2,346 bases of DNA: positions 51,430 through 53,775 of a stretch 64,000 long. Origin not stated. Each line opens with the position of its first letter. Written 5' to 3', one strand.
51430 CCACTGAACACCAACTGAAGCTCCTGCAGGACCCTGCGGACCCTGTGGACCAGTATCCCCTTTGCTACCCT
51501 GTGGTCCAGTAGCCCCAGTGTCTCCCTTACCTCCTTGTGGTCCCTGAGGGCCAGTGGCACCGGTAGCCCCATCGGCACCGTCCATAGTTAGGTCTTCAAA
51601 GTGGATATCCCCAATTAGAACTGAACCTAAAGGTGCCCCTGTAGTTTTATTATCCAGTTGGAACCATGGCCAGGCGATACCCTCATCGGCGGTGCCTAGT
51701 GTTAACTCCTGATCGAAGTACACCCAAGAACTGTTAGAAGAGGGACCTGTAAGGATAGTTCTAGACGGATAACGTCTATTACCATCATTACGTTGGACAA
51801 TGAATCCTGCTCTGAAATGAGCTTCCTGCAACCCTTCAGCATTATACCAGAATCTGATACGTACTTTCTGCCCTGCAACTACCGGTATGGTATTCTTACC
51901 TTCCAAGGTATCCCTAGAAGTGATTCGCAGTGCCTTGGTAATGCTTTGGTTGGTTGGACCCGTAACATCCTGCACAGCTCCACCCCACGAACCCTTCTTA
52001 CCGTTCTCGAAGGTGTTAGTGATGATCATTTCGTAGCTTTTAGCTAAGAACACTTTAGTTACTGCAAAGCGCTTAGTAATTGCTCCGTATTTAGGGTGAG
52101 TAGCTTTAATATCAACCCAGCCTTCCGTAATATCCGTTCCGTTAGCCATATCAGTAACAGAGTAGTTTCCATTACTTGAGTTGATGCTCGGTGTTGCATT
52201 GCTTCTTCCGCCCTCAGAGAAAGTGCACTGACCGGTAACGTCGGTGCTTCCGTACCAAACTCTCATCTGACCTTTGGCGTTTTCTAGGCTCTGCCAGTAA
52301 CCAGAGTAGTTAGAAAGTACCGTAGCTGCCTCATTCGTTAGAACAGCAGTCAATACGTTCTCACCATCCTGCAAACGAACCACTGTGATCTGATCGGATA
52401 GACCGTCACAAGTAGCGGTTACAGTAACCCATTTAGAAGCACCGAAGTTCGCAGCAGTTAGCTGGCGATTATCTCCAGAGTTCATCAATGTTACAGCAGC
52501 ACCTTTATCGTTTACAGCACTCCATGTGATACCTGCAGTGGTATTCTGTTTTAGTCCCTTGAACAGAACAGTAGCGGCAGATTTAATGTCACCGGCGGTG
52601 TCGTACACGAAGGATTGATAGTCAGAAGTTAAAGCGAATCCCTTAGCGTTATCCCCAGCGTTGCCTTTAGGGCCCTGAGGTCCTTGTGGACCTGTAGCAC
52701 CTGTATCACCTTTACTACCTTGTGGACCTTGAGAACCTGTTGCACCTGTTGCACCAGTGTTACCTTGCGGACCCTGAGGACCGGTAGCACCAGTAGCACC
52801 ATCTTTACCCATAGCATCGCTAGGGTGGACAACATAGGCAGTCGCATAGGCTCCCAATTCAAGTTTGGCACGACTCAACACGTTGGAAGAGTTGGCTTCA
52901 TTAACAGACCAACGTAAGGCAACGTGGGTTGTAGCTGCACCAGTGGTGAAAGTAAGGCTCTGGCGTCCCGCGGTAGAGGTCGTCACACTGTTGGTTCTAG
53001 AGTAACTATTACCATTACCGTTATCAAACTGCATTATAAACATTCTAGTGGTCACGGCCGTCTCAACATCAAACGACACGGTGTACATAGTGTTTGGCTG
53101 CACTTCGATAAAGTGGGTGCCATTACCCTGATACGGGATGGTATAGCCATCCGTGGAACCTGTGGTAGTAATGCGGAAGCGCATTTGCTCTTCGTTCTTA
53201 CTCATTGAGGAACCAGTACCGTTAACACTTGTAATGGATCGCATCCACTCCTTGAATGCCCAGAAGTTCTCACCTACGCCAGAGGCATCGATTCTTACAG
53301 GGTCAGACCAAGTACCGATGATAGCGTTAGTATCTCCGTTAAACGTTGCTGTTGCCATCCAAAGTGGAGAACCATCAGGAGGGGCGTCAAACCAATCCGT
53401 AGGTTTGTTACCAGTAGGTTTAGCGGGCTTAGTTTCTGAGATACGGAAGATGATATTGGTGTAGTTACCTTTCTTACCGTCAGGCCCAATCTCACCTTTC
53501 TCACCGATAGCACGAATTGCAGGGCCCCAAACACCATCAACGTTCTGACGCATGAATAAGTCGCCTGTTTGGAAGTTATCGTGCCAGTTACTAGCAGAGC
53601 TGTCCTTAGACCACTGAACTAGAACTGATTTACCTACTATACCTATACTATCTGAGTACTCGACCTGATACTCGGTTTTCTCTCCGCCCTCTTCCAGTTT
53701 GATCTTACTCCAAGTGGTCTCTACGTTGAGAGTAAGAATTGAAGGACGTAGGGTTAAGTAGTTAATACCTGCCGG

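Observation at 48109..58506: Giant 3465-aa collagen-like modular fibre protein at the pb4 position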

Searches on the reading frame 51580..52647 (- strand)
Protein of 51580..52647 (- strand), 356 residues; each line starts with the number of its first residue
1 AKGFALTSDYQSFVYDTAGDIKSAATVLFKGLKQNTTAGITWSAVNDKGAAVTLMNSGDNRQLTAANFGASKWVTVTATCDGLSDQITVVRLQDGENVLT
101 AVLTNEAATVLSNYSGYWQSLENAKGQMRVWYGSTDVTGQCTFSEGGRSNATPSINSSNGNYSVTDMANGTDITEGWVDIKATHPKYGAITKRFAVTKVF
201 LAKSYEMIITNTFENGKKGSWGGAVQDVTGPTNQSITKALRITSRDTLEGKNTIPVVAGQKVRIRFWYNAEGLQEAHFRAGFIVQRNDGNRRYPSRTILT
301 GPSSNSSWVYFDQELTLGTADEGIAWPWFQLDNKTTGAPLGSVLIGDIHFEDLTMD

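Call 55: search_protein_families(library=pfam, proteins=[window:51580-52647:-], max_evalue=1)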
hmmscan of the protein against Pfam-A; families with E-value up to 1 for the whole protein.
window:51580-52647:- (356 aa): 1 family
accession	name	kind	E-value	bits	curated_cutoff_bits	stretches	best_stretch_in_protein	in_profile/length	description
PF01681.22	C6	-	0.43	11.5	27.9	0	55-120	13-78/89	C6 domain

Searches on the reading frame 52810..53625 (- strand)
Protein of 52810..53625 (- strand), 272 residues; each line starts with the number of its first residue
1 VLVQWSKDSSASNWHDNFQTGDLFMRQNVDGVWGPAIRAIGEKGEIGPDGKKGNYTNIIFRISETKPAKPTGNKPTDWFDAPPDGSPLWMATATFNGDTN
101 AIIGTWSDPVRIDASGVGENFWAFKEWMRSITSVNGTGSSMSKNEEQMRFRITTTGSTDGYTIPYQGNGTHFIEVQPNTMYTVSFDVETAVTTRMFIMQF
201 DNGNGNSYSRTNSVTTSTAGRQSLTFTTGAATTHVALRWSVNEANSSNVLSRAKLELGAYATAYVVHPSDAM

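Call 55: search_protein_families(library=pfam, proteins=[window:52810-53625:-], max_evalue=1)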
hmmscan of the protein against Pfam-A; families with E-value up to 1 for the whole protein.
window:52810-53625:- (272 aa): 2 families
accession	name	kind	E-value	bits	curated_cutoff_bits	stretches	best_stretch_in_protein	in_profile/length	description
PF02018.23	CBM_4_9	-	0.011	16.5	25.9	1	141-233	26-123/136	Carbohydrate binding domain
PF18522.7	DUF5620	-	0.087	13.6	25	1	179-260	21-100/120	Domain of unknown function (DUF5620)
